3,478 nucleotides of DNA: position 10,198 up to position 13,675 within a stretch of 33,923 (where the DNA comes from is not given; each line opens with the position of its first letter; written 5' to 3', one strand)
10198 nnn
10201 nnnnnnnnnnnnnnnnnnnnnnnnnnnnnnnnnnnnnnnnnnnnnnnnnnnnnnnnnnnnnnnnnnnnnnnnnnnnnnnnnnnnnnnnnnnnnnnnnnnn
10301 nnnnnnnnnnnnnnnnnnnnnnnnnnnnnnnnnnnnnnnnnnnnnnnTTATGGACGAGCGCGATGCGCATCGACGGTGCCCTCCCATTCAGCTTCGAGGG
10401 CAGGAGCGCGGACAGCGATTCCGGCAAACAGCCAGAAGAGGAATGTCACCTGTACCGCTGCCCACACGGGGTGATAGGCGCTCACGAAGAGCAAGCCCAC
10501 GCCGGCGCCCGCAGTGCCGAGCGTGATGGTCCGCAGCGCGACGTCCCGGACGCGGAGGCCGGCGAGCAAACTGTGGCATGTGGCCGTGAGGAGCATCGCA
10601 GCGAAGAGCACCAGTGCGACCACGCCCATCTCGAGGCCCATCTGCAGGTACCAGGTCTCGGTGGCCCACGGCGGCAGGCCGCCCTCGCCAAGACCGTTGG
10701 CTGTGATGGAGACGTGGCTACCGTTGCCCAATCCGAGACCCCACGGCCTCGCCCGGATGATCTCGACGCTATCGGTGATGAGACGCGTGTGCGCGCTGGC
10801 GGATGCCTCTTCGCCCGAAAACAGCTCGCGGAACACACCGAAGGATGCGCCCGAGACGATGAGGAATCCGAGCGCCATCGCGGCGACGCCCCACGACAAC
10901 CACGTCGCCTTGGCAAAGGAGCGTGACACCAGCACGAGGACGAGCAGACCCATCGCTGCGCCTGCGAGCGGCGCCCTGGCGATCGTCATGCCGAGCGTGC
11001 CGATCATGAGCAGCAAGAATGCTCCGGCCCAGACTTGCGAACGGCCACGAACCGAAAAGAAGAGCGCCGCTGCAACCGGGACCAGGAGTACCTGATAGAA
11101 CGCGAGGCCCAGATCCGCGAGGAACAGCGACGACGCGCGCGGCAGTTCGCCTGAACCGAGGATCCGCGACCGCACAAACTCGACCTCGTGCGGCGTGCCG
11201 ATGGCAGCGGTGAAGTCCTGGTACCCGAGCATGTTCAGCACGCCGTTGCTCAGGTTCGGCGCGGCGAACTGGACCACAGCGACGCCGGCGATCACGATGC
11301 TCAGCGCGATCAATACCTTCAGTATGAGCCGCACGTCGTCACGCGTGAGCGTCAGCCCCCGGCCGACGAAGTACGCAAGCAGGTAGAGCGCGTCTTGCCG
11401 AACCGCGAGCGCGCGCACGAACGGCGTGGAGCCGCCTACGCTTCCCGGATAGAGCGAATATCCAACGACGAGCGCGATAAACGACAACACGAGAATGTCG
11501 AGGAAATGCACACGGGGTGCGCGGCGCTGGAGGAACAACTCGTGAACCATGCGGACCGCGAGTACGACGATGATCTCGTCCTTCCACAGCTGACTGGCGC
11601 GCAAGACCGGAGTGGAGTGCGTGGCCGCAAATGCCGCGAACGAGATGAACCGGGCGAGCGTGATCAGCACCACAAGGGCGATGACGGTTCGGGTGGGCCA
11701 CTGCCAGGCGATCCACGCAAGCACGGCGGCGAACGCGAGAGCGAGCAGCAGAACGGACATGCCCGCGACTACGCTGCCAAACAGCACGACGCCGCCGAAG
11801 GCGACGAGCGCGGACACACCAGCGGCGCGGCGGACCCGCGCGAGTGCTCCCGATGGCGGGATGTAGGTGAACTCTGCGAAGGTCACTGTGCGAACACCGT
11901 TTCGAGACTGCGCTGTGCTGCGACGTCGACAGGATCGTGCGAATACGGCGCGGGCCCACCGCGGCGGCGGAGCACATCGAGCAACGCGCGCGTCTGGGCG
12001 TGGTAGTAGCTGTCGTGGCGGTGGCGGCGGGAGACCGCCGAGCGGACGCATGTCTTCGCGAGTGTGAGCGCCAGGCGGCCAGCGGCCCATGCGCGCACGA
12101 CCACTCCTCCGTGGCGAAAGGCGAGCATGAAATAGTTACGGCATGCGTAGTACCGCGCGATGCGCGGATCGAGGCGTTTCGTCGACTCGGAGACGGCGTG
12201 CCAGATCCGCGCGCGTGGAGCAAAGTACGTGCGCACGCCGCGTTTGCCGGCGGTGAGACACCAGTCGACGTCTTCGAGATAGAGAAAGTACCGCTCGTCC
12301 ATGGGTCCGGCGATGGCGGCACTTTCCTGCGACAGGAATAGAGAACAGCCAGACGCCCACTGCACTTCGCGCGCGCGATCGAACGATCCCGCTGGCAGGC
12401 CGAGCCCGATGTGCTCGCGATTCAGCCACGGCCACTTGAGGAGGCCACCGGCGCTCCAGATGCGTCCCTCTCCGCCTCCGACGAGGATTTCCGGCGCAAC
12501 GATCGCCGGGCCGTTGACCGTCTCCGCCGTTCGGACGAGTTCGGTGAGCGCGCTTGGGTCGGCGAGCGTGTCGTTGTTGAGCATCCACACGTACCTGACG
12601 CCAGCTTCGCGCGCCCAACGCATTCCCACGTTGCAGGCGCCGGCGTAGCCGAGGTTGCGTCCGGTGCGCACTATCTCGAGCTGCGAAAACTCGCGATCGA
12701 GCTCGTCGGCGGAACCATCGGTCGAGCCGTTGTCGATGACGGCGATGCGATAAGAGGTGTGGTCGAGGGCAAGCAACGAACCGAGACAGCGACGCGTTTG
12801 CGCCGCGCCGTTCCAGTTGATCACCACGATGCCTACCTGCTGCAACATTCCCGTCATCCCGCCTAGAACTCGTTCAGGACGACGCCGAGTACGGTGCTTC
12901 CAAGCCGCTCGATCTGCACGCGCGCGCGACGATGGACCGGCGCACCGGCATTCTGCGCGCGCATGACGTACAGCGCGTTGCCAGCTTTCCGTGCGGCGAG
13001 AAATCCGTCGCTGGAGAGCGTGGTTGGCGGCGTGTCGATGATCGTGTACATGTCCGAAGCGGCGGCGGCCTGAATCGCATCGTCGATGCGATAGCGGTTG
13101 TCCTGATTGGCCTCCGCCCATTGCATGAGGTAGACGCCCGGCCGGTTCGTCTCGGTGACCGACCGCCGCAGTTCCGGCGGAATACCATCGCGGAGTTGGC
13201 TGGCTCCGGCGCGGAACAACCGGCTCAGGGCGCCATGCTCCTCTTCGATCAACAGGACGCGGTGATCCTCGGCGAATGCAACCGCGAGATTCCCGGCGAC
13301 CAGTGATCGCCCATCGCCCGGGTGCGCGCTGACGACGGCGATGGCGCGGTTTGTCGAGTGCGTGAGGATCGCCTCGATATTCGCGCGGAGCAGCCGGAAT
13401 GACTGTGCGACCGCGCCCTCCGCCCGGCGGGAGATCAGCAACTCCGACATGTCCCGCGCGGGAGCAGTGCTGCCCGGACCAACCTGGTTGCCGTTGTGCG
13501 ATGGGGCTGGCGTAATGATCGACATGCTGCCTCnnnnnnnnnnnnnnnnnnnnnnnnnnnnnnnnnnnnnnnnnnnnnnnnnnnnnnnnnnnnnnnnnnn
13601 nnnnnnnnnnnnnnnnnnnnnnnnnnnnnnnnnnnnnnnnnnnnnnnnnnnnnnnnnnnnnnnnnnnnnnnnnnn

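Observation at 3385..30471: Hybrid glycan assembly locus combining ABC-exporter and Wzy/PCP-type parts, with no flippase or outer-membrane exporter in view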

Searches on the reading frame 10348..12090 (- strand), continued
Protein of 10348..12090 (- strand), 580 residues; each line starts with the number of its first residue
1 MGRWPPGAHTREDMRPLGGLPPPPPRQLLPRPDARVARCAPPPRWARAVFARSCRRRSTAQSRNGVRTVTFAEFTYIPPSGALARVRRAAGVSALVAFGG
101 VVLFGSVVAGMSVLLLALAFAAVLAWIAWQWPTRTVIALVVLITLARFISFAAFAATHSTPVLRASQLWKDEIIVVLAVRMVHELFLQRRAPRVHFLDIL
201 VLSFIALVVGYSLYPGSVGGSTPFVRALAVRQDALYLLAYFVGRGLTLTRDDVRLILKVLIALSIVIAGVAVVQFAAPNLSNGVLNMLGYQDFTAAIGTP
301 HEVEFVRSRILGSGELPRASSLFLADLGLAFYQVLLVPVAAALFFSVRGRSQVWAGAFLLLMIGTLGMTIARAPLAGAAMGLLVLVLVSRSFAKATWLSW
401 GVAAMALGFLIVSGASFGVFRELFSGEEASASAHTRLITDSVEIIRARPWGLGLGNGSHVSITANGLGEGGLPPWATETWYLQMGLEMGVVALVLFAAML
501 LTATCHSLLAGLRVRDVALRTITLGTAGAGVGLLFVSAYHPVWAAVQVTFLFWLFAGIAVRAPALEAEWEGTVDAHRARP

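Call 87: search_protein_families(library=pfam, proteins=[L039:10236-11675:+, L041:15357-16694:-, L028:7-1383:+, L028:1744-3660:+, L028:3600-4604:+, L028:4594-5838:+, L028:18745-20097:+, L041:13506-15296:-], max_evalue=0.001)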
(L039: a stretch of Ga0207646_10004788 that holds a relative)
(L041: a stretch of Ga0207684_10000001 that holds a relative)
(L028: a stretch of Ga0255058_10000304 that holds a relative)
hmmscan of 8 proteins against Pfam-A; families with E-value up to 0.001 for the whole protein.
L039:10236-11675:+ (479 aa): 2 families
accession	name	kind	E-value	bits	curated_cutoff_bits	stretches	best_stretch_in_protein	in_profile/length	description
PF13231.12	PMT_2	-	7.6e-07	29.9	26.1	1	186-340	2-152/160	Dolichyl-phosphate-mannose-protein mannosyltransferase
PF20176.3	DUF6541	-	0.00065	18.5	29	1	18-132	2-119/646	Family of unknown function (DUF6541)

L041:15357-16694:- (445 aa): 0 families

L028:7-1383:+ (458 aa): 1 family
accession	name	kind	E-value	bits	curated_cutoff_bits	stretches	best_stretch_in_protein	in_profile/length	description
PF00733.27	Asn_synthase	-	1.6e-52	179.8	21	1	67-447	2-353/354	Asparagine synthase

L028:1744-3660:+ (638 aa): 3 families
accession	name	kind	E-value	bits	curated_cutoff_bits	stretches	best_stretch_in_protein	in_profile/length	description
PF00733.27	Asn_synthase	-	2.9e-57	195.4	21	1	241-621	2-353/354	Asparagine synthase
PF13537.11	GATase_7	-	2.3e-30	105.6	25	1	58-167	11-123/123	Glutamine amidotransferase domain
PF13522.11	GATase_6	-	8.7e-25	87.7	27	1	34-161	3-130/130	Glutamine amidotransferase domain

L028:3600-4604:+ (334 aa): 2 families
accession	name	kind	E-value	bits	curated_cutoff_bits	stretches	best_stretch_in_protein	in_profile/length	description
PF07475.17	Hpr_kinase_C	-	9.3e-09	35.5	33.3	1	150-200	8-58/171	HPr Serine kinase C-terminal domain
PF13521.12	AAA_28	-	0.00032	21.4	27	1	163-190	2-30/164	AAA domain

L028:4594-5838:+ (414 aa): 1 family
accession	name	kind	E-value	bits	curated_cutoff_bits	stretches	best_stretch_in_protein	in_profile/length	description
PF14907.12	NTP_transf_5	-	1.1e-69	235.3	31.2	1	46-298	2-249/249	Uncharacterised nucleotidyltransferase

L028:18745-20097:+ (450 aa): 3 families
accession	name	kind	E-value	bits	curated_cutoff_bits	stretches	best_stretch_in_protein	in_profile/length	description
PF16317.11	Glyco_hydro_99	-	1.5e-17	64.2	33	1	75-187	56-164/341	Glycosyl hydrolase family 99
PF14307.12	Glyco_tran_WbsX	-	4.7e-14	53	25.1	1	225-309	267-349/350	Glycosyltransferase WbsX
PF00404.24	Dockerin_1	-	0.00027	21.5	22.9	0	368-388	2-22/57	Dockerin type I domain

L041:13506-15296:- (596 aa): 8 families
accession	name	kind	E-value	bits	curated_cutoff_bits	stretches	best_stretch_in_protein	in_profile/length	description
PF01747.23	ATP-sulfurylase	-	5.1e-97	323.8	24.3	1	383-592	3-211/212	ATP-sulfurylase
PF01583.26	APS_kinase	-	1.7e-57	194.2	21.1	1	45-192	2-152/152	Adenylylsulphate kinase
PF14306.12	PUA_2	-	1.2e-47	161.9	27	1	219-374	2-158/159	PUA-like domain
PF13671.12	AAA_33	-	1e-06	29.6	27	1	48-154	2-109/143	AAA domain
PF13238.12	AAA_18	-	2.3e-05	25.3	29.4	1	48-157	1-107/128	AAA domain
PF08433.16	KTI12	-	0.00061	19.8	22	1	48-134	4-88/271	Chromatin associated protein KTI12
PF03308.22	MeaB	-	0.00081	18.9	23.1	0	46-80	34-68/273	Methylmalonyl Co-A mutase-associated GTPase MeaB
PF01656.29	CbiA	-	0.00092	19.6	25.4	0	53-116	7-69/125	CobQ/CobB/MinD/ParA nucleotide binding domain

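Call 88: list_cluster_members(proteins=[P0001, P0059, P0037])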
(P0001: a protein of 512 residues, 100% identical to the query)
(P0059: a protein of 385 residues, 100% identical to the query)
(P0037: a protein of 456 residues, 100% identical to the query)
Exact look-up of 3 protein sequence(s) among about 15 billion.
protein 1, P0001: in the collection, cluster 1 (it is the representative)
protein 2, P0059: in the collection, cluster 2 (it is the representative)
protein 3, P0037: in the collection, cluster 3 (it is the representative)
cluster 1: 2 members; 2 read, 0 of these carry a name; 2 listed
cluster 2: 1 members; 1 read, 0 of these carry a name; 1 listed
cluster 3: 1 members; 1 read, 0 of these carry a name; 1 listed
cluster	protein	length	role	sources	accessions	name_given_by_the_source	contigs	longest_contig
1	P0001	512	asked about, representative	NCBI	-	-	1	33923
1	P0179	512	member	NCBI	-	-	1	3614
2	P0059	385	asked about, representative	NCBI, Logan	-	-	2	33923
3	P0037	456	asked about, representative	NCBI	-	-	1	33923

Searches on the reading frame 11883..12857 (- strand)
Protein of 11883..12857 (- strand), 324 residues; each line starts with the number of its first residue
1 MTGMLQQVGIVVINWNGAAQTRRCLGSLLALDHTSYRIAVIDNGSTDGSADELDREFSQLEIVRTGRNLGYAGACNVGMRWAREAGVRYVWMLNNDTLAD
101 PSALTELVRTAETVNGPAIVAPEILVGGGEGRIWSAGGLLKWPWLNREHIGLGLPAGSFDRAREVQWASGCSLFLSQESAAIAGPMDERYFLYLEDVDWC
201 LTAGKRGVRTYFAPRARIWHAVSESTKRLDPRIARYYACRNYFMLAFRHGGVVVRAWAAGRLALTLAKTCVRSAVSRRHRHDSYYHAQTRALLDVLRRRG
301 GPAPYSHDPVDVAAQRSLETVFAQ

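Call 25: search_protein_families(library=ncbifam, proteins=[window:11883-12857:-], max_evalue=0.001)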
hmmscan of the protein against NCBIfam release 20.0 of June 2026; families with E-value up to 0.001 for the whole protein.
window:11883-12857:- (324 aa): 9 families
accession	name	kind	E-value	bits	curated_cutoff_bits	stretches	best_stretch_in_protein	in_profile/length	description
TIGR01556.1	rhamnosyltran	subfamily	7.2e-19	68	200.55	1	30-245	16-235/281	rhamnosyltransferase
TIGR03965.1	mycofact_glyco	equivalog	1.2e-12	47.4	280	1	6-297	74-355/467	mycofactocin biosynthesis glycosyltransferase MftF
TIGR03937.1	PgaC_IcaA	equivalog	4.5e-10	39.1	422.3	1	5-112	44-151/407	poly-beta-1,6-N-acetyl-D-glucosamine synthase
NF041875.1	EPS_EpsD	equivalog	2.1e-08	33.9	370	1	9-238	2-224/325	exopolysaccharide biosynthesis glycosyltransferase EpsD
NF007482.0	PRK10073.1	equivalog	4.6e-08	32.5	423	1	5-112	5-111/334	glycosyltransferase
NF050113.1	gal_furan_GlfT1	equivalog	7.9e-07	28.7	330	1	11-115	4-109/290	galactofuranosyltransferase GlfT1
TIGR04009.1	wcaE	equivalog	5.6e-05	22.5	369.2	1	5-132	3-127/248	colanic acid biosynthesis glycosyltransferase WcaE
TIGR03469.1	HpnB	hypoth_equivalog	7.6e-05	21.9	379.25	1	7-113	45-162/386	hopene-associated glycosyltransferase HpnB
TIGR04283.1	glyco_like_mftF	equivalog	0.0004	20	182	1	10-111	3-97/221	TIGR04283 family arsenosugar biosynthesis glycosyltransferase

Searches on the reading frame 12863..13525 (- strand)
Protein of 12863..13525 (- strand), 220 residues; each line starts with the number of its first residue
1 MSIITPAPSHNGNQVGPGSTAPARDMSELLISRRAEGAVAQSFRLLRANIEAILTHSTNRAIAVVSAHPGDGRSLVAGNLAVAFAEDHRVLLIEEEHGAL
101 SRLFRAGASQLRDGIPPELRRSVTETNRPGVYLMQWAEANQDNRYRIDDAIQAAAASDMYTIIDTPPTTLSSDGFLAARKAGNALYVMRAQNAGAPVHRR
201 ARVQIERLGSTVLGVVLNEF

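Call 4: search_protein_families(library=pfam, proteins=[window:12863-13525:-], max_evalue=0.01)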
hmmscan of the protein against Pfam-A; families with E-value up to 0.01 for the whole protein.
window:12863-13525:- (220 aa): 1 family
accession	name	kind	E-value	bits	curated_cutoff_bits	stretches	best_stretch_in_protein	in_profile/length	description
PF10609.15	ParA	-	0.00096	19.1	27.1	0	59-87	3-31/246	NUBPL iron-transfer P-loop NTPase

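Call 7: search_protein_families(library=ncbifam, proteins=[window:12863-13525:-], max_evalue=0.01)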
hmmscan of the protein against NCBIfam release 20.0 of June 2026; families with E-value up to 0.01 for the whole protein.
window:12863-13525:- (220 aa): 8 families
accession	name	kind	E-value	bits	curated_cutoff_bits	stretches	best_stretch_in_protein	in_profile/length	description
TIGR01007.1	eps_fam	subfamily_domain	4.5e-14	52.5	108.05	2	159-219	129-189/204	polysaccharide biosynthesis tyrosine autokinase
TIGR03029.1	EpsG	equivalog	8.9e-12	44.7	313.8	2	34-95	78-140/274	chain length determinant protein tyrosine kinase EpsG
TIGR03018.1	pepcterm_TyrKin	hypoth_equivalog_domain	4.9e-11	42.3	230.65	1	33-94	5-72/207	XrtA-associated tyrosine autokinase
TIGR01005.1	eps_transp_fam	subfamily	1.4e-08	33.4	411.7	1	39-219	526-717/754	exopolysaccharide transport protein family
NF007350.0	PRK09841.1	equivalog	4.7e-07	28.3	1248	1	28-219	501-702/726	tyrosine-protein kinase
NF008568.0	PRK11519.1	equivalog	2.6e-05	22.6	1068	1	32-218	500-696/720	tyrosine-protein kinase Wzc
TIGR01969.1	minD_arch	subfamily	0.00012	21.3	201.75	0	136-218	87-168/251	cell division ATPase MinD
NF053622.1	ATPseBagAMYCTU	equivalog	0.0028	17.1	400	1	60-105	7-54/325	ATPase BagA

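Call 26: search_solved_structures(query=window:12863-13525:-, max_evalue=1, show_alignments=2)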
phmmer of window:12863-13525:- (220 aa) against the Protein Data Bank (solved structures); distinct sequences matched with E-value up to 1: 21.
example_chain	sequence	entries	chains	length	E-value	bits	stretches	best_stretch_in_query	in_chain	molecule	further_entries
4jmp_A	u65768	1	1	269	2.5e-15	60.1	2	21-94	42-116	C-terminal fragment of CapA, Protein tyrosine kinase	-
3bfv_A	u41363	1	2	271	2.6e-15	60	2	21-94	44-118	Membrane protein CapA1, Protein tyrosine kinase,Protein tyrosine kinase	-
2ved_A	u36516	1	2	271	6.8e-15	58.7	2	21-94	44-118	MEMBRANE PROTEIN CAPA1, PROTEIN TYROSINE KINASE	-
4jlv_A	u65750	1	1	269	4.1e-10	43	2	161-219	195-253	C-terminal fragment of Membrane protein CapA1, Putative uncharacterized protein capB1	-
6z0p_A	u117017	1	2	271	2.1e-07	34.2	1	29-190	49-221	BceF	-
3cio_A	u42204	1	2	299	2.3e-07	34.1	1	29-218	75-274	Tyrosine-protein kinase etk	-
6u1q_A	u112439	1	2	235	2.4e-07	34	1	58-219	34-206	VpsO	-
3la6_A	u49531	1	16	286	8.5e-05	25.7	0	28-94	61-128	Tyrosine-protein kinase wzc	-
9xgv_A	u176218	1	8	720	0.00013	25.1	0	28-94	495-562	Tyrosine-protein kinase wzc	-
9r62_I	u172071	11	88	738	0.00014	25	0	28-94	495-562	Tyrosine-protein kinase wzc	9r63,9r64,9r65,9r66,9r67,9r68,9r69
9exq_D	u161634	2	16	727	0.0015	21.6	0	155-218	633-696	Putative transmembrane protein Wzc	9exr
9i2q_D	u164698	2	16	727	0.0015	21.6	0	155-218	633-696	Putative transmembrane protein Wzc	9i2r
7ni2_A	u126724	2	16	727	0.0015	21.6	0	155-218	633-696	Tyrosine-protein kinase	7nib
9exo_H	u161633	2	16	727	0.0015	21.6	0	155-218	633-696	Putative transmembrane protein Wzc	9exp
7nhr_A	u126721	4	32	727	0.0015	21.6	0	155-218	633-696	Putative transmembrane protein Wzc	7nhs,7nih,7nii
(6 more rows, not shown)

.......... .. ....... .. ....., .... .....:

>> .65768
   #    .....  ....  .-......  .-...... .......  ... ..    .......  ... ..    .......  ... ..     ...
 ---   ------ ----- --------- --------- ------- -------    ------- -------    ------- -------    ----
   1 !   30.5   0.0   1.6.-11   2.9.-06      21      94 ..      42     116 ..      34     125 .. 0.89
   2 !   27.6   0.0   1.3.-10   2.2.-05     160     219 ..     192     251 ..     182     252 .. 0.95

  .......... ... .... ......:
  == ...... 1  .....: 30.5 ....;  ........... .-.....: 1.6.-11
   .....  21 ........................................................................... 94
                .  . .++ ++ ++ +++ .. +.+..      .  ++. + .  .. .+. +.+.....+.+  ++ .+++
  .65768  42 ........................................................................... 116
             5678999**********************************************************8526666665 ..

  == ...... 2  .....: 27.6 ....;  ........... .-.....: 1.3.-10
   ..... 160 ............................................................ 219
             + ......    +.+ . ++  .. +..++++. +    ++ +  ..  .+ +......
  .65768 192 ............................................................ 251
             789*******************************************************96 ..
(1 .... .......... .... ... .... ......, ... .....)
